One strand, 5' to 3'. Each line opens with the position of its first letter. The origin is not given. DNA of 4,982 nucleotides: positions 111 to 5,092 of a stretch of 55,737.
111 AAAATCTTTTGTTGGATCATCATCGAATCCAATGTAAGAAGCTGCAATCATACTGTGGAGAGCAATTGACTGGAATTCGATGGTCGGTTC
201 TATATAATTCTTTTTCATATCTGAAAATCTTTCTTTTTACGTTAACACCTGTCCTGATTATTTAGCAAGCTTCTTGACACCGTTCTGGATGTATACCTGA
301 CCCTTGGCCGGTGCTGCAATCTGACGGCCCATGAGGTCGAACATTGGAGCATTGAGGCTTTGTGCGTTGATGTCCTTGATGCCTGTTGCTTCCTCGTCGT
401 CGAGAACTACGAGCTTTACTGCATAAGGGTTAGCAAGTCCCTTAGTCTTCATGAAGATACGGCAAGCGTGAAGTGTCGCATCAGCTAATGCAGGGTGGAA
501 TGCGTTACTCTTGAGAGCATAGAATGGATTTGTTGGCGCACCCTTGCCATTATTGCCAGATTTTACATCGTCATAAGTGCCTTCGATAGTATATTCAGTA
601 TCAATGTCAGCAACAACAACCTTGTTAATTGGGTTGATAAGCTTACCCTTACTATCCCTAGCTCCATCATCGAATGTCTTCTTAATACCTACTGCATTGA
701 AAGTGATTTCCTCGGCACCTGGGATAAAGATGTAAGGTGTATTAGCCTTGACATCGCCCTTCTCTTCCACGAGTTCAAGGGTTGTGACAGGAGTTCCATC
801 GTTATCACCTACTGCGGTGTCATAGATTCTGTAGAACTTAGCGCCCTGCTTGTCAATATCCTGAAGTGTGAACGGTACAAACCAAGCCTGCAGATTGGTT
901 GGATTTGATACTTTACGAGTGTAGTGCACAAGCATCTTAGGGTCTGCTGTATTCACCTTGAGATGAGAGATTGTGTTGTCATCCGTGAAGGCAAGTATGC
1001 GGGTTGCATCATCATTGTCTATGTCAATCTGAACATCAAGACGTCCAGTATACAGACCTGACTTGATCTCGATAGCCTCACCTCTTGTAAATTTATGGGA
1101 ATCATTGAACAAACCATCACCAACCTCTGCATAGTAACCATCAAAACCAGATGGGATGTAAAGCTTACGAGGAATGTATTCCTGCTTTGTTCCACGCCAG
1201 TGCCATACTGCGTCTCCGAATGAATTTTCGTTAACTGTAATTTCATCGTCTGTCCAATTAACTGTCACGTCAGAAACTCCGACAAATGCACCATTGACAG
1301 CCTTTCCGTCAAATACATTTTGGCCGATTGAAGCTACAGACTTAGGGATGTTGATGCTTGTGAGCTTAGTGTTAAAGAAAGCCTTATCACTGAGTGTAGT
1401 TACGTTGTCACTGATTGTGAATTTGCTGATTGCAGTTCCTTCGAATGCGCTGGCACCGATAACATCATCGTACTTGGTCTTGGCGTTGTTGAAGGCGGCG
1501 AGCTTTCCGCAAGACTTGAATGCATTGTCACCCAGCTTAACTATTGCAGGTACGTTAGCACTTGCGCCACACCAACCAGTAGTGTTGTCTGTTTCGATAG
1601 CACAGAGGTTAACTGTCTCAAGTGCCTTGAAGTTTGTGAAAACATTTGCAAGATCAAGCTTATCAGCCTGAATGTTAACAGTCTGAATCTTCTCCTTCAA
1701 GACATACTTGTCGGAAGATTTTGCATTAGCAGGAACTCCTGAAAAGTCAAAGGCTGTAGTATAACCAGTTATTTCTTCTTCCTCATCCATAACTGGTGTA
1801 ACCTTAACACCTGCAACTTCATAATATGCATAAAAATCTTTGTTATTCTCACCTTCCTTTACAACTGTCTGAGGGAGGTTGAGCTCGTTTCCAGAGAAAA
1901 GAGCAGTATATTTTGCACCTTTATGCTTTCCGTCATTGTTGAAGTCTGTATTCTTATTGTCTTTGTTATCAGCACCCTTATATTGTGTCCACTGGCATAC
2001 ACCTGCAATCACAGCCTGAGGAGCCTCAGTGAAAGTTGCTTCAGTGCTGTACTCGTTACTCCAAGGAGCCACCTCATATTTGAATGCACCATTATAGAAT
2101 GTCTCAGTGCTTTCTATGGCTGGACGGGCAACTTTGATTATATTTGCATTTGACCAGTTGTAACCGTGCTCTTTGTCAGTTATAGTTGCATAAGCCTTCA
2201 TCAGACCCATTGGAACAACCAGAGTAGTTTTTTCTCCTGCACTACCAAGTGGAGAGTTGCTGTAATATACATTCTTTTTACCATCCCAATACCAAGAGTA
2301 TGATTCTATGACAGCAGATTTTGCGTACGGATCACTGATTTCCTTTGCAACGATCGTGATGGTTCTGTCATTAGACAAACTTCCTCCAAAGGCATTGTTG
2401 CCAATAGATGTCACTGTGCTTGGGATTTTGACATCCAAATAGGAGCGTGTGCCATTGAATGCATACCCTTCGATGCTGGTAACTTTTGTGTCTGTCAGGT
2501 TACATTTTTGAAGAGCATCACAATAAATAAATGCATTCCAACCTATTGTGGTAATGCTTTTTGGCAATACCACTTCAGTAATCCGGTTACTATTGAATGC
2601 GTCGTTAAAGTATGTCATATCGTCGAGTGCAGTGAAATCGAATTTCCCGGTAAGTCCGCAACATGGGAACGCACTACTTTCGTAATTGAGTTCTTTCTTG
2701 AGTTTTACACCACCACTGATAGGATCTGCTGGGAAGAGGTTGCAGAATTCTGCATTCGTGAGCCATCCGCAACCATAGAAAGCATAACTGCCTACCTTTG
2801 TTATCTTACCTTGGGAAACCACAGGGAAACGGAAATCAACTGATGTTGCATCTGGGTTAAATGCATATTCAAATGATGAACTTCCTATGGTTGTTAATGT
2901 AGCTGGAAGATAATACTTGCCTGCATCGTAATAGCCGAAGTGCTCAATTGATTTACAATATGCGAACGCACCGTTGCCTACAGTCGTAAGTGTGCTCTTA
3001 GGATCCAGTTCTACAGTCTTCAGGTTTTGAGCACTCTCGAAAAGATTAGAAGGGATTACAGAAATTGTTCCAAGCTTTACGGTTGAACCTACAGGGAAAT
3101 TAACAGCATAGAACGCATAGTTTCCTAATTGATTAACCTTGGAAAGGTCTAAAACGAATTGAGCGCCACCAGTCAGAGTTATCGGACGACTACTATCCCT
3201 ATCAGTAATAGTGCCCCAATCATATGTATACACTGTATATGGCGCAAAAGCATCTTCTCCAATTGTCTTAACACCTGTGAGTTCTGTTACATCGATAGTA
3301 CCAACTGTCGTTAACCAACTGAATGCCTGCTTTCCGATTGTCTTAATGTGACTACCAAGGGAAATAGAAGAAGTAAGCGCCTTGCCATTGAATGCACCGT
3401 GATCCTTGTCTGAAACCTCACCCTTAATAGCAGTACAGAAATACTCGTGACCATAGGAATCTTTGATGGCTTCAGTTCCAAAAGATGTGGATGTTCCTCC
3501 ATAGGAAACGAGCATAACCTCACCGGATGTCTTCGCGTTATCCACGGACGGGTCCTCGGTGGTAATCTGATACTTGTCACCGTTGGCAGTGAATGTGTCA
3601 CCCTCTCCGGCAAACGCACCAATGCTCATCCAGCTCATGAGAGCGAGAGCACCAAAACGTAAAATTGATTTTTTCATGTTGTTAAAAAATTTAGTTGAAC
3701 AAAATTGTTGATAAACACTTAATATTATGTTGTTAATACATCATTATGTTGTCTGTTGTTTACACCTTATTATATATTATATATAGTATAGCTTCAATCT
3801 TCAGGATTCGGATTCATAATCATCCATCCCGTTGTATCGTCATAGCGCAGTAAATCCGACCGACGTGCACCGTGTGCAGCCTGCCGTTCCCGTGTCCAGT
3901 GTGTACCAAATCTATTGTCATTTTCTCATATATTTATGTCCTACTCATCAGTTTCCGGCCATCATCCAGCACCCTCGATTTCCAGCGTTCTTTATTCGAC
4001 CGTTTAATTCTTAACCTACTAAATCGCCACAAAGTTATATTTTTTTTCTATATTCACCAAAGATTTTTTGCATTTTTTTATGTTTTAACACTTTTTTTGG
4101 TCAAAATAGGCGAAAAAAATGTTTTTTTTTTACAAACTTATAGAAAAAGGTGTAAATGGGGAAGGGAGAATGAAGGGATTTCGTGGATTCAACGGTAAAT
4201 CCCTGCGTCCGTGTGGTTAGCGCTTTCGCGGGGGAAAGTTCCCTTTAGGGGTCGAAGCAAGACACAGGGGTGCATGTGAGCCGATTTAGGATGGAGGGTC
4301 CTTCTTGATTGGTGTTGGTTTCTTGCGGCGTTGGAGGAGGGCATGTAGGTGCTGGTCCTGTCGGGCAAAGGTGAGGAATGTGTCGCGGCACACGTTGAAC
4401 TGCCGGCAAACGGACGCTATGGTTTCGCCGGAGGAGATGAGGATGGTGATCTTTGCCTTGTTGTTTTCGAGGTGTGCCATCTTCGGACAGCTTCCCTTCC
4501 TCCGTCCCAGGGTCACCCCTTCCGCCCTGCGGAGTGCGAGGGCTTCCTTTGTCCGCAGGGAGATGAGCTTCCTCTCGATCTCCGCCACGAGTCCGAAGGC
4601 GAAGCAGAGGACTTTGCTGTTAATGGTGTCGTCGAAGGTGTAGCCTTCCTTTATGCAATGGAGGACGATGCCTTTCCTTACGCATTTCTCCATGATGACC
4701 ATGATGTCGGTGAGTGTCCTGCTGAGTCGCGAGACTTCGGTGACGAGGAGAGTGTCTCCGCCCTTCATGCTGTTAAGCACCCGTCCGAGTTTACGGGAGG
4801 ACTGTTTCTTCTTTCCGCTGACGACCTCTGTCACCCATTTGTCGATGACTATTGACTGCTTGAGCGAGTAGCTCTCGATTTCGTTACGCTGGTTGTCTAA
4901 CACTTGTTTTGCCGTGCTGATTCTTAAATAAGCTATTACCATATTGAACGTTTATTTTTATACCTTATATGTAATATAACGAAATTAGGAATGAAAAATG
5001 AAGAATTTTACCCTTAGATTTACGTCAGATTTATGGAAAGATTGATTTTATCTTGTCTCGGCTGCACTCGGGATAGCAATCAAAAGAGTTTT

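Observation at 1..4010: Two directly repeated LRR-surface-protein cassettes with near-identical ends and divergent cores bracket the window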

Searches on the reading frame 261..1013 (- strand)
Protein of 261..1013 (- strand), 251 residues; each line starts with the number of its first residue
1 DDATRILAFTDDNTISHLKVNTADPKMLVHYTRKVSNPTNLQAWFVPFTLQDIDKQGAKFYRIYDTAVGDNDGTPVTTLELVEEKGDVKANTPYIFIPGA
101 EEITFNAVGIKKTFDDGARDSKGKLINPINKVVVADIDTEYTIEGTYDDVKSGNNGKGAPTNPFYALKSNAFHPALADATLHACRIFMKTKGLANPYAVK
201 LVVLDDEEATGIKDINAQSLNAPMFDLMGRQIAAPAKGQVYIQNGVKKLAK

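Call 20: find_homologous_proteins(query=window:261-1013:-, max_evalue=0.001)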
Query seq(251 aa): 409 candidates shared short words with the query, none scored E <= 0.001.
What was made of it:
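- Tried and rejected: A word-indexed protein search with the C-terminal 251 aa returned nothing, not even the protein itself, which is a tool limit (call 20).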

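Call 49: search_protein_representatives(protein=window:261-1013:-)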
Query: 251 residues. Proteins with E-value up to 0.001 (for the whole library): 302; up to 1e-10: 8; up to 1e-30: 4. The best 150 are listed.
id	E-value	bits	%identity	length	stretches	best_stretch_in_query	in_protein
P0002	1.1e-162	555.6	100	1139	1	1-251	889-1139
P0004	4.0e-36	141.2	48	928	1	9-251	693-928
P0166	1.5e-35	139.4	51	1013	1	23-251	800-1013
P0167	3.0e-32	128.5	44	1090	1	8-251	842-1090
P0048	9.4e-30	120.4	40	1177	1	4-251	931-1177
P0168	3.7e-29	118.4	48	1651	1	31-251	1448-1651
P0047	1.7e-26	109.7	38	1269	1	3-251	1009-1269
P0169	2.3e-11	60.2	34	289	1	9-250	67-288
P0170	1.8e-10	57.2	33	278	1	28-249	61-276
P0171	2.0e-10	57.1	30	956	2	134-251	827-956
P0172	2.3e-10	56.9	38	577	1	26-250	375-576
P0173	5.5e-10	55.6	33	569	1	26-251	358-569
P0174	1.1e-09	54.7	35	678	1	29-251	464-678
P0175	1.8e-09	54.0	34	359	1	31-248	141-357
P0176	2.5e-09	53.5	35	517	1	29-248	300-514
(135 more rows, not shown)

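Call 51: find_encoding_contigs(protein=P0167, flank=10000, max_places=5)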
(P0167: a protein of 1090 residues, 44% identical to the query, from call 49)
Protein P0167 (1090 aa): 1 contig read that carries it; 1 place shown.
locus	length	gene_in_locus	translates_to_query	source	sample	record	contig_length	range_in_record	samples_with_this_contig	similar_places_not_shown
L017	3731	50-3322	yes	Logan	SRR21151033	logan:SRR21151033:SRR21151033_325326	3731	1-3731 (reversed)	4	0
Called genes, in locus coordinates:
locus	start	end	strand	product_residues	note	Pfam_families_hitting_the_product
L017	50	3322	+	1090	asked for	PF13306:LRR_5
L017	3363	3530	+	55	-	-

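Call 52: find_encoding_contigs(protein=P0166, flank=10000, max_places=5)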
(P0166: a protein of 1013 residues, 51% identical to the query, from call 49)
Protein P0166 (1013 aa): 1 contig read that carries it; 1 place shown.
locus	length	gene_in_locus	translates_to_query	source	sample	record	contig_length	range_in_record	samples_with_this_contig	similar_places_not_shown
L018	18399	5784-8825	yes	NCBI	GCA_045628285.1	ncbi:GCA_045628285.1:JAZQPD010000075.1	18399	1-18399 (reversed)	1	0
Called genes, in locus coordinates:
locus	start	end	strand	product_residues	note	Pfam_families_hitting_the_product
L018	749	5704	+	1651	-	PF13855:LRR_8 (faint), PF13306:LRR_5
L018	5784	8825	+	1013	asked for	PF13306:LRR_5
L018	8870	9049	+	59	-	-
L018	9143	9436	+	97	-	-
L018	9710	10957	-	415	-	PF13173:AAA_14, PF13635:DUF4143 (faint)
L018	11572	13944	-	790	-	PF07944:Beta-AFase-like_GH127_cat, PF20736:Glyco_hydro127M, PF16375:DUF4986, PF20620:DUF6805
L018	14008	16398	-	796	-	PF13802:Gal_mutarotas_2, PF01055:Glyco_hydro_31_2nd, PF21365:Glyco_hydro_31_3rd, PF17137:DUF5110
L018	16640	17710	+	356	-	PF04616:Glyco_hydro_43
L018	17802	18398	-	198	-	?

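Call 71: predict_structure(alignment_id=A8)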
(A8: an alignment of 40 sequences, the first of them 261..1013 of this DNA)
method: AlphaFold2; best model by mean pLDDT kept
length: 251 residues; sequences in the alignment: 40
mean_pLDDT: 84.4   pTM: 0.75
mean pLDDT of the five models: 84.4, 83.6, 83.6, 82.4, 80.5
residues with pLDDT >= 90: 132; 70-90: 82; 50-70: 21; < 50: 16
segments of 3 or more residues with pLDDT < 50: 208-219
pLDDT, mean of each block of 10 residues (from residue 1): 71 79 88 92 95 90 93 90 95 95 92 74 73 93 91 60 83 88 92 83 70 45 93 94 92 91
secondary structure, 60 per line:
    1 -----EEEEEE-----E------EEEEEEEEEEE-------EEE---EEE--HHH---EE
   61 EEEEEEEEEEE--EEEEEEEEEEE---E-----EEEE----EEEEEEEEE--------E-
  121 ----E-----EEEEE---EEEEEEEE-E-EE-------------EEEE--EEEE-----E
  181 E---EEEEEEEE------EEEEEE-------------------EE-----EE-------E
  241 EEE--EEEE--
elements in order: E6-11 E24-34 E42-44 E48-50 E59-71 E74-84 E94-97 E102-110 E131-135 E139-146 E165-168 E171-174 E185-192 E199-204 E240-243 E246-249
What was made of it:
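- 258..383 (-): Tail of LRR A that resembles a short T9SS CTD: T/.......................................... It contains the 41-nt stretch (310-350) identical in A and B. The AF2 model shows a disordered linker and then short strands (call 71).
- On T9SS cargo, short-CTD class (P. intermedia): The model shows a linker with pLDDT below 50 and then strands with pLDDT above 90 (call 71).
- Closest known: Short T9SS C-terminal domains of Prevotella intermedia. Same: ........, about 41 aa. The AF2 model shows a linker followed by short strands (call 71).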

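Call 74: fold_search(model_id=the predicted structure, library=pdb)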
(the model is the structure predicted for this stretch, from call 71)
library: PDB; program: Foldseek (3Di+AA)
matches with E <= 10: 710; with E <= 0.001: 0
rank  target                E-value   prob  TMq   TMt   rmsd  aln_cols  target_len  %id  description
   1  7t4s_F                1.4e-02  0.28  0.17  0.13  14.7       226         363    9  CryoEM structure of the HCMV Pentamer gH/gL/UL128/UL130/UL131A in complex with NRP2 and neutralizing fabs 8I21 and 13H (released 2022-03-23)
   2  8ivx_A                2.2e-02  0.12  0.13  0.10  16.5       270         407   11  Crystal structure of NRP2 in complex with aNRP2-14 Fab fragment (released 2023-07-12)
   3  2qqo_A                3.0e-02  0.12  0.13  0.09  16.5       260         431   10  Crystal Structure of the a2b1b2 Domains from Human Neuropilin-2 (released 2007-11-20)
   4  8ivw_A                4.2e-02  0.13  0.15  0.11  16.8       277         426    9  Crystal structure of NRP2 in complex with aNRP2-10 Fab fragment (released 2023-07-12)
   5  2qqo_B                5.5e-02  0.10  0.14  0.10  16.4       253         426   10  Crystal Structure of the a2b1b2 Domains from Human Neuropilin-2 (released 2007-11-20)
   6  8ivw_J                6.4e-02  0.08  0.13  0.10  16.7       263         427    9  Crystal structure of NRP2 in complex with aNRP2-10 Fab fragment (released 2023-07-12)
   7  2qt6_A                6.8e-02  0.09  0.12  0.07  19.0       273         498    8  Crystal Structure Determination of a Blue Laccase from Lentinus Tigrinus (released 2007-11-20)
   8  9ihc_B                7.1e-02  0.21  0.14  0.25  15.5       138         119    9  CryoEM structure of a synthetic antibody, COP-2, in complex with the C-terminal domain of Clostridium perfringens Ente (released 2025-03-12)
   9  2qql_A                7.1e-02  0.07  0.12  0.08  18.0       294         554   12  Neuropilin-2 a1a2b1b2 Domains in Complex with a Semaphorin-Blocking Fab (released 2007-11-20)
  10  9pzi_G                7.9e-02  0.18  0.13  0.22  15.8       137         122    8  Crystal Structure of synthetic antibody COP-2 in complex with the C-terminal domain of Clostridium perfringens enterot (released 2025-08-20)
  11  9pzi_H                7.9e-02  0.18  0.13  0.22  15.5       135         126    8  Crystal Structure of synthetic antibody COP-2 in complex with the C-terminal domain of Clostridium perfringens enterot (released 2025-08-20)
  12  5ckq                  7.9e-02  0.07  0.11  0.11  27.9       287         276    7  CUB1-EGF-CUB2 domains of rat MASP-1 (released 2017-01-18)
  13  8ivw_D                8.9e-02  0.08  0.13  0.09  16.7       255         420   10  Crystal structure of NRP2 in complex with aNRP2-10 Fab fragment (released 2023-07-12)
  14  8u5e_A                9.3e-02  0.16  0.12  0.20  14.5       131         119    9  Crystal Structure of C-terminal domain of Clostridium perfringens Enterotoxin in Space Group P 21 21 21 (released 2023-12-20)
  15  6l9i_A                9.9e-02  0.07  0.13  0.11  19.4       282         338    8  Crystal Structure of Lactobacillus farciminis Oxalate Decarboxylase Formate Complex (released 2021-01-20)
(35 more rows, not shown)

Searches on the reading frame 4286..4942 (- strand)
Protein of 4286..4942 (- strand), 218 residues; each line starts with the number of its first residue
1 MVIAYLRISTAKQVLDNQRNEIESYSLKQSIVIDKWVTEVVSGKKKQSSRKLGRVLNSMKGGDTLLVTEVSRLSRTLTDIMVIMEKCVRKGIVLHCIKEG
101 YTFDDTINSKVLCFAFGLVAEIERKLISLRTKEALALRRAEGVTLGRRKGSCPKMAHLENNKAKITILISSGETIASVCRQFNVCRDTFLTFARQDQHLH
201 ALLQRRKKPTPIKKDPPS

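Call 9: search_protein_families(library=pfam, proteins=[window:4286-4942:-], max_evalue=0.01)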
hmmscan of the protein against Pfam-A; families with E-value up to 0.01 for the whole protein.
window:4286-4942:- (218 aa): 3 families
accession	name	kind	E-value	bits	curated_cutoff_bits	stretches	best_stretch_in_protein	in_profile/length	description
PF00239.26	Resolvase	-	2.7e-32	112.3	23.3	1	2-143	1-144/145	Resolvase, N terminal domain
PF02796.21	HTH_7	-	0.0021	18.6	23.8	0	163-189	12-38/45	Helix-turn-helix domain of resolvase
PF13518.12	HTH_28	-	0.0022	18.5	25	1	168-209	8-51/52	Helix-turn-helix domain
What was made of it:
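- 4286..4942 (-): Serine recombinase, a neighbour. It resembles the Mpi family but scores below the family cut-off. No link to the cassettes was shown. Pfam Resolvase hit at 2.7e-32 (call 9).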

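Call 10: search_protein_families(library=ncbifam, proteins=[window:4286-4942:-], max_evalue=1)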
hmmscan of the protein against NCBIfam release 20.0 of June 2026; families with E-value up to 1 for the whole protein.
window:4286-4942:- (218 aa): 8 families
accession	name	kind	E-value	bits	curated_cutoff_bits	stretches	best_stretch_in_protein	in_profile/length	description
NF009949.0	PRK13413.1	equivalog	6.1e-71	238.3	272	1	1-197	1-197/203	master DNA invertase Mpi family serine-type recombinase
NF047343.1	SCCmet_CcrB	equivalog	4.6e-07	28.9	900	1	2-138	9-151/542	cassette chromosome recombinase CcrB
NF047344.1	SCCmet_CcrA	equivalog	1.3e-06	27.8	700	1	2-136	4-140/442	cassette chromosome recombinase CcrA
NF033518.0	transpos_IS607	equivalog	2.6e-06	27.1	110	1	2-84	56-141/187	IS607 family transposase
NF047347.1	SCCmet_CcrC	equivalog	2.7e-06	26.2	900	1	35-149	45-161/558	cassette chromosome recombinase CcrC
NF049883.1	resolv_YneB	equivalog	8.8e-06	25.3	175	1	2-135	2-139/211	YneB family resolvase-like protein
NF041201.1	recomb_XisF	equivalog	7.6e-05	21.8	375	1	3-141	2-139/465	fdxN element excision recombinase XisF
TIGR04323.1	SpoChoClust_1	subfamily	0.001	19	55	1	51-105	51-105/122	LIC12192 family sporadic carbohydrate cluster protein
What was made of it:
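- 4286..4942 (-): NCBIfam NF009949 scores 238 bits against a cut-off of 272 (call 10).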

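Call 24: find_encoding_contigs(protein=window:4286-4942:-, flank=10000, max_places=10)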
Protein window:4286-4942:- (218 aa): 22 contigs read that carry it; 10 places shown.
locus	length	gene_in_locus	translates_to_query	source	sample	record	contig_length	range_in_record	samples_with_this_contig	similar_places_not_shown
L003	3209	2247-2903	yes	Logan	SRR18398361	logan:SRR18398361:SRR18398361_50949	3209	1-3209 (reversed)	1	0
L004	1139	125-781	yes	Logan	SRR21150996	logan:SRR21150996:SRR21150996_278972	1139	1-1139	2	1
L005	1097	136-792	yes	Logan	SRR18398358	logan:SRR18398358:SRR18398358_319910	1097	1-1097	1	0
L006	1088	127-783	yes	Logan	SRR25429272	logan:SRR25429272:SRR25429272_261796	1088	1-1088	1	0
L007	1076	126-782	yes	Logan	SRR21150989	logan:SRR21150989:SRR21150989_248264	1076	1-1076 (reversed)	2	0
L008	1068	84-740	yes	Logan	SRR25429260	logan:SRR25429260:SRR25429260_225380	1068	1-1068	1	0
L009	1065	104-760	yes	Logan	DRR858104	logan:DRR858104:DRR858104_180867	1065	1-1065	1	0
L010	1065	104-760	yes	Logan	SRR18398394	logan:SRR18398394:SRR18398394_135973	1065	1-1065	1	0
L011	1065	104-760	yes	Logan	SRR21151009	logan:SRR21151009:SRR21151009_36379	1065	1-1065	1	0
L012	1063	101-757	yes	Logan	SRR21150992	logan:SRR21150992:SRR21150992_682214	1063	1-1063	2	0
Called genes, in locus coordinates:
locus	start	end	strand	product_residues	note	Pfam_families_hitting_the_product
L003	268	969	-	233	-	PF08843:AbiEii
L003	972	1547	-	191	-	-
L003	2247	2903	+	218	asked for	PF00239:Resolvase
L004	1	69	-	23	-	?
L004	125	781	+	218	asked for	PF00239:Resolvase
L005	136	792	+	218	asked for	PF00239:Resolvase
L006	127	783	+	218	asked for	PF00239:Resolvase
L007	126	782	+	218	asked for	PF00239:Resolvase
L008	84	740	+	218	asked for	PF00239:Resolvase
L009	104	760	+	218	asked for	PF00239:Resolvase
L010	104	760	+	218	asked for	PF00239:Resolvase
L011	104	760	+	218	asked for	PF00239:Resolvase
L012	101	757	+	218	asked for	PF00239:Resolvase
